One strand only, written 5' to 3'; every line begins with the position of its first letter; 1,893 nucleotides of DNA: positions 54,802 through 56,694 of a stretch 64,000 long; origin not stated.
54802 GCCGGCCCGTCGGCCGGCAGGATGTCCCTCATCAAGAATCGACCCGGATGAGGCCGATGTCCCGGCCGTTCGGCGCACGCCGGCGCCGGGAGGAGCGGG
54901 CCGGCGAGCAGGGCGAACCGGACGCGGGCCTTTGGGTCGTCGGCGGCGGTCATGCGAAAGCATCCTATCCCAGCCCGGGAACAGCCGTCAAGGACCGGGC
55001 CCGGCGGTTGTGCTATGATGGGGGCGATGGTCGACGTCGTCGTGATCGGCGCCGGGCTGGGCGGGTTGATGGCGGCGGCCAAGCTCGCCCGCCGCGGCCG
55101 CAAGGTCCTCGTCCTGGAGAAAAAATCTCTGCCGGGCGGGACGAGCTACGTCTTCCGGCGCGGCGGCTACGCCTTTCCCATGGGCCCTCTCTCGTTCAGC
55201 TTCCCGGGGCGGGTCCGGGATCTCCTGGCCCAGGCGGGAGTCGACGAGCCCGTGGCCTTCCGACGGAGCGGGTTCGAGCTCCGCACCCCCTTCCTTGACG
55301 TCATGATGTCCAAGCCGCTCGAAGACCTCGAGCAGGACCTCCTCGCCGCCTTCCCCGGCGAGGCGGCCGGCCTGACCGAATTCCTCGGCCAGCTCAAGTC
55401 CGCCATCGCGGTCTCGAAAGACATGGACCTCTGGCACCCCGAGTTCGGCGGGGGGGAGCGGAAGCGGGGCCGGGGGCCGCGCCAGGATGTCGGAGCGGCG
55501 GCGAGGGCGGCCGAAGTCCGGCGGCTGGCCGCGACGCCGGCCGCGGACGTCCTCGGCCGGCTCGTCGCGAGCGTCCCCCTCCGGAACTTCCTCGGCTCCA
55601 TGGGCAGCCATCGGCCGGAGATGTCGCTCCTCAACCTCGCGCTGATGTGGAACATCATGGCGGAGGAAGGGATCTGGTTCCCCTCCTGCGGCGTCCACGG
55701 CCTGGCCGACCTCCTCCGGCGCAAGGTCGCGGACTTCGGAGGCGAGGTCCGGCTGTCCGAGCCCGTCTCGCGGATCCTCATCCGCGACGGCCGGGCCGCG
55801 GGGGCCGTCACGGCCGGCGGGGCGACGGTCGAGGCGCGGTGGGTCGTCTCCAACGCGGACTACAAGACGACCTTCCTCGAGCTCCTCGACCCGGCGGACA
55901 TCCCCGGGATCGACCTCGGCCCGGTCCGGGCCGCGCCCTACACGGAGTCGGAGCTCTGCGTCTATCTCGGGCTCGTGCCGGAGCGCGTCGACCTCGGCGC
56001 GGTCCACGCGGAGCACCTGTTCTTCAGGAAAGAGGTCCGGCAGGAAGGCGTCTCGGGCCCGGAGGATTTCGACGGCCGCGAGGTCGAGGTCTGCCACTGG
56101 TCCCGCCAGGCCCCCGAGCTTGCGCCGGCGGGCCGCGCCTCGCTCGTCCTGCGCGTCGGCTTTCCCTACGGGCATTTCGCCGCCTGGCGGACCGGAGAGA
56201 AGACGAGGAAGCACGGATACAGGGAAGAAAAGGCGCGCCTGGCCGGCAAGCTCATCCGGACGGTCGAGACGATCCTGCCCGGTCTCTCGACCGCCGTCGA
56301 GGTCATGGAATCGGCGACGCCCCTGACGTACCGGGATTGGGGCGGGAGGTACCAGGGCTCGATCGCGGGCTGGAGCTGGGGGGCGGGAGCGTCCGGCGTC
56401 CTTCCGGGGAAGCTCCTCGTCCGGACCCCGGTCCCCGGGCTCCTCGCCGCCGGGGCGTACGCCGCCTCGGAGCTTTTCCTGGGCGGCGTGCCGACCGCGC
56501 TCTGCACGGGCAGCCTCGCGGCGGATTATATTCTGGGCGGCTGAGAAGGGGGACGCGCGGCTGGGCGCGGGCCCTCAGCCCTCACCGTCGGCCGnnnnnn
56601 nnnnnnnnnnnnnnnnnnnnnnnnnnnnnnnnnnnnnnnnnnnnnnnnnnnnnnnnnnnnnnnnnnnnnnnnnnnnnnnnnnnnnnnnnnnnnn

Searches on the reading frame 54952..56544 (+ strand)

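Call 93: search_protein_families(library=pfam, proteins=[window:54952-56544:+], max_evalue=0.00001)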
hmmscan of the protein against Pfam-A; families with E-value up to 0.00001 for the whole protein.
window:54952-56544:+ (530 aa): 7 families
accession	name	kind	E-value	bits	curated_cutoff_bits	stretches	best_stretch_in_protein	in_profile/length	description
PF01593.30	Amino_oxidase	-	2.4e-16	60.5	19.8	1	36-528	1-443/443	Flavin containing amine oxidoreductase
PF01266.30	DAO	-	4.6e-14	53.1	27.9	1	28-66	1-40/353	FAD dependent oxidoreductase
PF13450.12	NAD_binding_8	-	3e-13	50.3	21.9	1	31-94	1-67/68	NAD(P)-binding Rossmann-like domain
PF00890.30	FAD_binding_2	-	6.1e-12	45.9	20.4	1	28-81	1-53/414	FAD binding domain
PF12831.13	FAD_oxidored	-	6.7e-08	32.7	27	1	28-64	1-37/416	FAD dependent oxidoreductase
PF03486.20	HI0933_like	-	6.7e-07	29.4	50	1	28-62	2-36/244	HI0933-like protein Rossmann domain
PF01946.23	Thi4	-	2.4e-06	27.4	26.2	1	26-67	17-59/235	Thi4 family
